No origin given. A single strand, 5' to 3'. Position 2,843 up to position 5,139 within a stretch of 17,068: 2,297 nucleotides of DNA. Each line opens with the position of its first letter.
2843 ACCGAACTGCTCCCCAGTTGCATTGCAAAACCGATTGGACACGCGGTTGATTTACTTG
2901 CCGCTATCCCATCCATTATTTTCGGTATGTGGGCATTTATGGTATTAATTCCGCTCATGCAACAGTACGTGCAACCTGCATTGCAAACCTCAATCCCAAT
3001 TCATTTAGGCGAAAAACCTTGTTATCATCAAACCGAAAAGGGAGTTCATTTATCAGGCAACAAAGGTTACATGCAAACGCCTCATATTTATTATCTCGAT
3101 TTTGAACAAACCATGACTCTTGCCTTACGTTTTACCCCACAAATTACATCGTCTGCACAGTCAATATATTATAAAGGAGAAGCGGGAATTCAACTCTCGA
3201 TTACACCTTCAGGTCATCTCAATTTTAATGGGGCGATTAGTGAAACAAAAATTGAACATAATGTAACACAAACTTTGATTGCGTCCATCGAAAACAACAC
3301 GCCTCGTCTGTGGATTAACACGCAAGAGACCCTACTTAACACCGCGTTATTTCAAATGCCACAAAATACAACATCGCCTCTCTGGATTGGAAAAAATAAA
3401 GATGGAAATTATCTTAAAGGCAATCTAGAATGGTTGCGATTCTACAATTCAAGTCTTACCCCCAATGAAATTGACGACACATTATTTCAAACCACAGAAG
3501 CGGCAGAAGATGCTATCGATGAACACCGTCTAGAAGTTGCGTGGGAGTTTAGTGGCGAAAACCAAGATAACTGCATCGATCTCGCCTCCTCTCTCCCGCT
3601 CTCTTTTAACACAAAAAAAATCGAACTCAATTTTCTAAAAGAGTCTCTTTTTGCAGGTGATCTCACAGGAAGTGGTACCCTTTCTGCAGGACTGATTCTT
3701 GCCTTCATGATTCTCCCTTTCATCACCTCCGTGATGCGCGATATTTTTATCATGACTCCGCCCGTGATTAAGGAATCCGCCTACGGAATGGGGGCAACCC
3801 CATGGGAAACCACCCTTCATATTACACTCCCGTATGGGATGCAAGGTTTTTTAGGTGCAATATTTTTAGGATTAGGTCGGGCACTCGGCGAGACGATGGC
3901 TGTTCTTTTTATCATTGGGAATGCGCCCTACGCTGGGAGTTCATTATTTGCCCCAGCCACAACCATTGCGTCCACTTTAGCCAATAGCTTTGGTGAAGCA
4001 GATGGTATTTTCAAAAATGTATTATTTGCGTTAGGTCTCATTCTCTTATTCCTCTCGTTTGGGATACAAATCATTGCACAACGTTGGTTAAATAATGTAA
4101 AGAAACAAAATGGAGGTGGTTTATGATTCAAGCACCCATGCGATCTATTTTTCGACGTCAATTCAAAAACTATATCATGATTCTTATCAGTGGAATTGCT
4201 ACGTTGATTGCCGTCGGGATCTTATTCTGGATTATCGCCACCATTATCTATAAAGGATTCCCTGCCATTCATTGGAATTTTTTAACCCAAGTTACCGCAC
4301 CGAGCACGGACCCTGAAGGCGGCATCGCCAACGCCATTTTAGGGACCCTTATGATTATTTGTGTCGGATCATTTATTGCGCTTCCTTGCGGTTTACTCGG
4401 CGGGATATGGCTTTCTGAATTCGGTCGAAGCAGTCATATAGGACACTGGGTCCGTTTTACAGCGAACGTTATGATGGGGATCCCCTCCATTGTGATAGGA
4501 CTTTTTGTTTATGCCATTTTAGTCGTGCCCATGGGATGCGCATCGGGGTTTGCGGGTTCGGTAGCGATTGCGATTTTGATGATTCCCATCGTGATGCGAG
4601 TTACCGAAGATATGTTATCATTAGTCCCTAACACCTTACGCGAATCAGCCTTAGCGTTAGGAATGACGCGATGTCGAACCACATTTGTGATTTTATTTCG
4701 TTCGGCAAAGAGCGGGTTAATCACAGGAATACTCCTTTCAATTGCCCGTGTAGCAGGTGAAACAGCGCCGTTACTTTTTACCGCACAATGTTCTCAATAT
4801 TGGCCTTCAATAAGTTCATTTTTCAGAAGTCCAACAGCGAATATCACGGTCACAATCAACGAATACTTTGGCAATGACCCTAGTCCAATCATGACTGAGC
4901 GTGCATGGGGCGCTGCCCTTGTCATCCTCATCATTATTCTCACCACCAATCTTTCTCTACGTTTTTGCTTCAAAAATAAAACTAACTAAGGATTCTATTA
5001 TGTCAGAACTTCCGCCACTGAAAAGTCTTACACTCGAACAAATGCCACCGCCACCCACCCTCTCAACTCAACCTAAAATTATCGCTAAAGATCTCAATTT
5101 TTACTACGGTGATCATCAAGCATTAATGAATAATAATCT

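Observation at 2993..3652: PstC permease carries a ~220-aa extracytoplasmic LamG/ConA-like domain inserted into its second periplasmic loop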

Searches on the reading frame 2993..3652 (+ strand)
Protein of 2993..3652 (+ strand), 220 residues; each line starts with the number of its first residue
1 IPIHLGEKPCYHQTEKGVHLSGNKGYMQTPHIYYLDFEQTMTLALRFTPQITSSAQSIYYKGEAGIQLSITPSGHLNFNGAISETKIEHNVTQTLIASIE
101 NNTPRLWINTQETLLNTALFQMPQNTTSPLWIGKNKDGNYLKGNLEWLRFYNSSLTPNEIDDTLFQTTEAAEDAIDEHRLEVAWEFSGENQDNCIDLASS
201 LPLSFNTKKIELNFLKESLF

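Call 12: find_homologous_proteins(query=window:2993-3652:+, max_evalue=0.001)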
Query window:2993-3652:+: 64 candidates shared short words with the query, none scored E <= 0.001.

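Call 22: search_protein_representatives(alignment_id=A2)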
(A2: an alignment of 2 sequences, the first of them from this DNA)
Query: 2 sequences, 222 profile positions. Proteins with E-value up to 0.001 (for the whole library): 5371; up to 1e-10: 618; up to 1e-30: 16. The best 150 are listed.
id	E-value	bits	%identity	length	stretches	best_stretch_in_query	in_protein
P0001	1.1e-123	427.1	-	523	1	1-222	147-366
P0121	2.4e-68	246.2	-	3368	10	14-165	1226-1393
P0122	2.1e-44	167.9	-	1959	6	15-162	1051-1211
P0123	4.4e-41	157.0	-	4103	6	14-175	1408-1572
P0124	7.0e-39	149.8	-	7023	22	70-174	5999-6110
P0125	2.5e-36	141.5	-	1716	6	16-167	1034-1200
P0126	5.3e-36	140.4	-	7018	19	82-171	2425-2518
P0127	5.9e-34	133.8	-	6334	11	16-180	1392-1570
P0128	1.6e-33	132.3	-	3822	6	10-165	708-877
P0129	2.2e-33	131.9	-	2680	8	13-173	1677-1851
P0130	7.1e-33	130.2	-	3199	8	42-180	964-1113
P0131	1.6e-32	129.1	-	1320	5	15-167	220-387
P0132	2.2e-31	125.4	-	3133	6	19-171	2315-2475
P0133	3.5e-31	124.7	-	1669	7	32-164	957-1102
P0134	5.7e-31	124.0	-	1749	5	17-177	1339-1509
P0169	4.8e-22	94.8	-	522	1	1-222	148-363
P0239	9.5e-18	80.7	-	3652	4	7-175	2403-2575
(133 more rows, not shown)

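Call 25: find_encoding_contigs(protein=P0169, flank=10000, max_places=6)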
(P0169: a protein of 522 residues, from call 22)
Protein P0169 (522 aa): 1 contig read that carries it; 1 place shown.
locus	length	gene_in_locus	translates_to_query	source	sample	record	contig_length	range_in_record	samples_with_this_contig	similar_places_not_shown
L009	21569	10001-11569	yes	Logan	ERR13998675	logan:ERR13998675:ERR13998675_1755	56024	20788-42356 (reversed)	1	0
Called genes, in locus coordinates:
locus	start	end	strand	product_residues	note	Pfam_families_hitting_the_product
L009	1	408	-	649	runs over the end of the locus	PF00092:VWA, PF13519:VWA_2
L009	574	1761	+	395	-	PF00202:Aminotran_3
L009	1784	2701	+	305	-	PF02729:OTCace_N, PF00185:OTCace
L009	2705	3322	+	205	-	PF01026:TatD_DNase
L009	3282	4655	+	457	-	PF01523:PmbA_TldD_1st (weak), PF19290:PmbA_TldD_2nd, PF19289:PmbA_TldD_3rd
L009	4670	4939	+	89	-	-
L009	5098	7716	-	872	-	PF02837:Glyco_hydro_2_N, PF21467:BetaGal_gal-bd (faint), PF22666:Glyco_hydro_2_N2, PF00703:Glyco_hydro_2, PF02836:Glyco_hydro_2_C, PF18565:Glyco_hydro2_C5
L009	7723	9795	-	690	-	PF02837:Glyco_hydro_2_N (faint), PF22666:Glyco_hydro_2_N2, PF00703:Glyco_hydro_2, PF02836:Glyco_hydro_2_C, PF16355:DUF4982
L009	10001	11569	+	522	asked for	PF00528:BPD_transp_1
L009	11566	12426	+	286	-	PF00528:BPD_transp_1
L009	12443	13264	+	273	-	PF00005:ABC_tran, PF02463:SMC_N (weak), PF13304:AAA_21 (faint)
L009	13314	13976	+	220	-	PF01895:PhoU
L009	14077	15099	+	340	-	PF12849:PBP_like_2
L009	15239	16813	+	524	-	PF02541:Ppx-GppA, PF21447:Ppx-GppA_III, PF01966:HD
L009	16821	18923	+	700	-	PF13089:PP_kinase_N, PF02503:PP_kinase, PF17941:PP_kinase_C_1, PF13091:PLDc_2 (weak), PF13090:PP_kinase_C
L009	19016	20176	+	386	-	PF00365:PFK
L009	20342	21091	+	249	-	PF00149:Metallophos, PF12850:Metallophos_2 (weak)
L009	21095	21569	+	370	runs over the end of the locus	PF06925:MGDG_synth (faint), PF04101:Glyco_tran_28_C (weak)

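Call 27: find_related_loci(query=A4, collection=genome_contigs, flank=10000)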
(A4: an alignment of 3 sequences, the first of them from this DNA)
Query A4 (220 aa) in genome_contigs; peptide patterns used: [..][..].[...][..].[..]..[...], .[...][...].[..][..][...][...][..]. (x = any residue, [..] = any of these).
51 stretches matched a pattern, but none encodes a relative of the query by tblastn (E <= 1e-3).

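Call 29: predict_structure(alignment_id=A2)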
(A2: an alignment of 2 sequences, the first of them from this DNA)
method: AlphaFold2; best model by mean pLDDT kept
length: 220 residues; sequences in the alignment: 2
mean_pLDDT: 53.9   pTM: 0.57
mean pLDDT of the five models: 53.9, 45.1, 44.1, 42.6, 42.3
residues with pLDDT >= 90: 0; 70-90: 69; 50-70: 42; < 50: 109
segments of 3 or more residues with pLDDT < 50: 1-37, 59-64, 126-134, 164-220
pLDDT, mean of each block of 10 residues (from residue 1): 27 35 31 45 71 60 57 82 85 81 84 86 56 51 61 70 46 35 27 29 34 33
secondary structure, 60 per line:
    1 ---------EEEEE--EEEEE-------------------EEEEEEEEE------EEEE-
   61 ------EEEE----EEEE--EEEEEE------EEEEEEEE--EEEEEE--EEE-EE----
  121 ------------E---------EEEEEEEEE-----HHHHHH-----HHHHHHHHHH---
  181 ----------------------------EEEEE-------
elements in order: E10-14 E17-21 E41-49 E56-59 E67-70 E75-78 E81-86 E93-100 E103-108 E111-113 E143-151 H157-162 H168-177 E209-213

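Call 34: fold_search(model_id=the predicted structure, library=pdb)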
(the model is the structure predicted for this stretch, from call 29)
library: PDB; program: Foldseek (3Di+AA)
matches with E <= 10: 1010; with E <= 0.001: 36
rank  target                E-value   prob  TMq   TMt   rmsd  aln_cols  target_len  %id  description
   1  8a7d_C                2.1e-05  1.00  0.46  0.12   4.0       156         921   13  Partial dimer complex of PAPP-A and its inhibitor STC2 (released 2022-11-02)
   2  8d8o_B                4.3e-05  1.00  0.45  0.10   6.2       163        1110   11  Cryo-EM structure of substrate unbound PAPP-A (released 2022-09-28)
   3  5hon_A                5.9e-05  1.00  0.40  0.43   8.1       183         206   18  Structure of Domain 4 of AbnA, a GH43 extracellular arabinanase from Geobacillus stearothermophilus, in complex with a (released 2017-02-01)
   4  4dqa                  6.2e-05  1.00  0.45  0.29   3.4       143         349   13  Crystal structure of a putative carbohydrate binding protein (BACOVA_03559) from Bacteroides ovatus ATCC 8483 at 1.50 A  (released 2012-03-21)
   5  1lj7_H                6.2e-05  1.00  0.42  0.45   4.5       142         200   13  Crystal structure of calcium-depleted human C-reactive protein from perfectly twinned data (released 2002-06-05)
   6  7ufg_B                1.2e-04  1.00  0.46  0.10   4.8       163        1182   13  Cryo-EM structure of PAPP-A in complex with IGFBP5 (released 2022-09-28)
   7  7zl1_A                1.3e-04  1.00  0.41  0.42   6.3       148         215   14  PTX3 Pentraxin Domain (released 2022-08-03)
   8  7ufg_A                1.5e-04  1.00  0.42  0.10   5.0       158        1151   11  Cryo-EM structure of PAPP-A in complex with IGFBP5 (released 2022-09-28)
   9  7y5n_C                1.8e-04  1.00  0.41  0.10   5.7       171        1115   11  Structure of 1:1 PAPP-A.ProMBP complex(half map) (released 2023-01-11)
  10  8hgg_C                1.9e-04  1.00  0.41  0.07   5.9       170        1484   14  Structure of 2:2 PAPP-A.ProMBP complex (released 2023-01-11)
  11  8s50_A                2.4e-04  1.00  0.43  0.41   4.4       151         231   14  Cryo-EM structure of the C terminal region of PTX3 with a section of coiled-coil (released 2025-01-22)
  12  4c1w_A                2.8e-04  1.00  0.40  0.46   5.2       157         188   17  Carbohydrate binding domain from Streptococcus pneumoniae NanA sialidase complexed with 3'-sialyllactose (released 2014-08-27)
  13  9k6u_A                3.0e-04  1.00  0.46  0.48   3.6       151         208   15  Pentraxin Domain of PTX3 Octamer (released 2025-10-22)
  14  1s0i_A                3.0e-04  1.00  0.41  0.17   5.1       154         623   16  Trypanosoma cruzi trans-sialidase in complex with sialyl-lactose (Michaelis complex) (released 2004-05-18)
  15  8pvq                  3.1e-04  1.00  0.45  0.49   4.3       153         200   16  Crystal Structure of Human PTX3 C-terminal domain (released 2024-07-24)
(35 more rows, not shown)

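Call 51: find_related_loci(query=A4, collection=metagenome_contigs, flank=8000)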
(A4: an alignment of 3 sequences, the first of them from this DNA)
Query A4 (220 aa) in metagenome_contigs; peptide patterns used: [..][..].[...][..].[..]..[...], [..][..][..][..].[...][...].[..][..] (x = any residue, [..] = any of these).
150 stretches matched a pattern, but none encodes a relative of the query by tblastn (E <= 1e-3).

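Call 62: search_protein_families(library=pfam, proteins=[P0121, P0131, P0169], max_evalue=0.01)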
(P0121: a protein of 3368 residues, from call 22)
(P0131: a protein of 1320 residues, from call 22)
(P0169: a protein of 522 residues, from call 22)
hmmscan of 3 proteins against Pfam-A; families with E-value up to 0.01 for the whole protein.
P0121 (3368 aa): 9 families
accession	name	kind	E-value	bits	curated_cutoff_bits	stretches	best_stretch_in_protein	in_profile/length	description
PF13385.13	Laminin_G_3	-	0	1017.9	27.6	10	1883-2038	1-150/151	Concanavalin A-like lectin/glucanases superfamily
PF02973.23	Sialidase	-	7.5e-32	110.8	26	0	1762-1818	118-182/189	Sialidase, N-terminal domain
PF06439.18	3keto-disac_hyd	-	1.8e-31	110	26.8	0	870-921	104-155/187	3-keto-disaccharide hydrolase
PF02210.31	Laminin_G_2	-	3.6e-25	89.3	22.9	0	2171-2242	44-123/126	Laminin G domain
PF22925.3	TS_C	-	6.3e-14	52.5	27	0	1091-1172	116-201/202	Trans-sialidase, C-terminal domain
PF20407.5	DUF1583_N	-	3.1e-13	50.2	22.9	0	1737-1783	77-123/150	Domain of unknown function (DUF1583_N)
PF19077.6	Big_13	-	1.4e-07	32.4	27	1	613-648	66-101/102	Bacterial Ig-like domain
PF19763.6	DUF6250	-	5.9e-07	29.9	26.9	0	1960-1995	107-142/165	Domain of unknown function (DUF6250)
PF18582.6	HZS_alpha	-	0.00053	20.9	26.6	0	2459-2499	41-81/98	Hydrazine synthase alpha subunit middle domain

P0131 (1320 aa): 7 families
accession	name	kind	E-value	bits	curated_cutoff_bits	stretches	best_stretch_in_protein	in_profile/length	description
PF13385.13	Laminin_G_3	-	5.9e-153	504.1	27.6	5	228-383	1-151/151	Concanavalin A-like lectin/glucanases superfamily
PF02210.31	Laminin_G_2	-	1.6e-10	42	22.9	0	271-371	16-122/126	Laminin G domain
PF13860.13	FlgD_ig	-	3.8e-10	40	27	1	1251-1308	20-76/79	FlgD Ig-like domain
PF18675.7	HepII_C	-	6.1e-06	26.6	26.1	0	799-833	42-76/88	Heparinase II C-terminal domain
PF06439.18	3keto-disac_hyd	-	0.00035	21.1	26.8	0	689-749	84-147/187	3-keto-disaccharide hydrolase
PF16356.10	DUF4983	-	0.0023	18.9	26.4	0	175-213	2-40/88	Domain of unknown function (DUF4983)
PF22820.2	TcaA_3rd_4th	-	0.008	16.5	27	0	510-533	32-55/73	TcaA protein 3rd/4th domain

P0169 (522 aa): 1 family
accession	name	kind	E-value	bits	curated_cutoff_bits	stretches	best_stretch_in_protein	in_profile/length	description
PF00528.27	BPD_transp_1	-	1.4e-10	41.6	26.4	1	369-515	48-183/184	Binding-protein-dependent transport system inner membrane component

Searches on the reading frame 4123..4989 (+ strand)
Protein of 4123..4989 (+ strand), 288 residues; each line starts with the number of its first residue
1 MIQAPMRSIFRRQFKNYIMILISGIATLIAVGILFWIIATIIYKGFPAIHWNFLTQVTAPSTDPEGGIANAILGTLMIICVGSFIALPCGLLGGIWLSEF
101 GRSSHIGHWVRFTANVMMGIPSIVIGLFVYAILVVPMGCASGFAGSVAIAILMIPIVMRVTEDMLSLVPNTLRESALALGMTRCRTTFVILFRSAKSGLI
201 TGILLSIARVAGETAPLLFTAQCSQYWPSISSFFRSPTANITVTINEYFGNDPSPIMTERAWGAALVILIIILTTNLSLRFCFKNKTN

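Call 5: search_protein_families(library=pfam, proteins=[window:4123-4989:+], max_evalue=0.1)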
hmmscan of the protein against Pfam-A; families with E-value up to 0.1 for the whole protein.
window:4123-4989:+ (288 aa): 1 family
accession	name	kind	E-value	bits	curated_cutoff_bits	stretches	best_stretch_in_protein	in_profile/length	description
PF00528.27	BPD_transp_1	-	1e-15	58.4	26.4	1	90-280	1-172/184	Binding-protein-dependent transport system inner membrane component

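Call 6: search_protein_families(library=ncbifam, proteins=[window:4123-4989:+], max_evalue=0.1)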
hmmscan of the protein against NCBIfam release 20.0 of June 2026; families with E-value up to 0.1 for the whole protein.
window:4123-4989:+ (288 aa): 16 families
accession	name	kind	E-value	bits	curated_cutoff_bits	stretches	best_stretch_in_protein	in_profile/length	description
TIGR00974.1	3a0107s02c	equivalog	4.9e-79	265.3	193.45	1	17-285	2-269/272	phosphate ABC transporter permease PstA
NF008430.0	PRK11268.1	equivalog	6.2e-72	242.1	439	1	9-286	20-293/295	phosphate ABC transporter permease PstA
TIGR02138.1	phosphate_pstC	equivalog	3.7e-34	118.1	196.45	1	20-283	5-292/296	phosphate ABC transporter permease subunit PstC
NF008435.0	PRK11275.1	equivalog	4.2e-12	45.8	502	1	144-272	172-298/319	phosphate ABC transporter permease PstC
NF038017.1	ABC_perm1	subfamily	8.2e-10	39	100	1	79-214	9-143/184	ABC transporter permease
TIGR02139.1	permease_CysT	equivalog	4.3e-07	29.8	246.1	1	146-224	136-214/265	sulfate ABC transporter permease subunit CysT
TIGR01097.1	PhnE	equivalog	2.3e-06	27.3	216.7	1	16-189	6-174/252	phosphonate ABC transporter, permease protein PhnE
TIGR02141.1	modB_ABC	equivalog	1e-05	25.3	182.6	1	146-214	84-152/208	molybdate ABC transporter permease subunit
NF008208.0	PRK10971.1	equivalog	1.5e-05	24.7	415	1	146-223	144-221/277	sulfate/thiosulfate ABC transporter permease CysT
NF006939.0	PRK09421.1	equivalog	5.1e-05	22.8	262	1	125-214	77-165/230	molybdate ABC transporter permease subunit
TIGR02140.1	permease_CysW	equivalog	0.0009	18.8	329.1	1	151-214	138-201/261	sulfate ABC transporter permease subunit CysW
NF008049.0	PRK10782.1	subfamily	0.003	17.3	212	1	71-210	12-157/217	methionine ABC transporter permease MetI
TIGR03416.1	ABC_choXWV_perm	equivalog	0.0078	15.7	363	1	67-207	83-215/267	choline ABC transporter permease subunit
TIGR00969.1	3a0106s02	subfamily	0.011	15.2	240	1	147-216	148-217/272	sulfate ABC transporter permease subunit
NF043074.1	MMSYN1_0196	equivalog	0.047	13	350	0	107-210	103-206/277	spermidine/putrescine ABC transporter permease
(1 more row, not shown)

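Call 72: search_solved_structures(query=window:4123-4989:+, max_evalue=1e-20, show_alignments=1)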
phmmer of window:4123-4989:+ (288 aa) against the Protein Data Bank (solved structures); distinct sequences matched with E-value up to 1e-20: 2.
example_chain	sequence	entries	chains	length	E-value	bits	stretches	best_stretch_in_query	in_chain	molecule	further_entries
9k3s_A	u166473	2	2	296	1.6e-58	201.8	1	9-286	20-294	Phosphate transport system permease protein PstA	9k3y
9k3x_A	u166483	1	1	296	2.9e-58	200.9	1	9-286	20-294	Phosphate transport system permease protein PstA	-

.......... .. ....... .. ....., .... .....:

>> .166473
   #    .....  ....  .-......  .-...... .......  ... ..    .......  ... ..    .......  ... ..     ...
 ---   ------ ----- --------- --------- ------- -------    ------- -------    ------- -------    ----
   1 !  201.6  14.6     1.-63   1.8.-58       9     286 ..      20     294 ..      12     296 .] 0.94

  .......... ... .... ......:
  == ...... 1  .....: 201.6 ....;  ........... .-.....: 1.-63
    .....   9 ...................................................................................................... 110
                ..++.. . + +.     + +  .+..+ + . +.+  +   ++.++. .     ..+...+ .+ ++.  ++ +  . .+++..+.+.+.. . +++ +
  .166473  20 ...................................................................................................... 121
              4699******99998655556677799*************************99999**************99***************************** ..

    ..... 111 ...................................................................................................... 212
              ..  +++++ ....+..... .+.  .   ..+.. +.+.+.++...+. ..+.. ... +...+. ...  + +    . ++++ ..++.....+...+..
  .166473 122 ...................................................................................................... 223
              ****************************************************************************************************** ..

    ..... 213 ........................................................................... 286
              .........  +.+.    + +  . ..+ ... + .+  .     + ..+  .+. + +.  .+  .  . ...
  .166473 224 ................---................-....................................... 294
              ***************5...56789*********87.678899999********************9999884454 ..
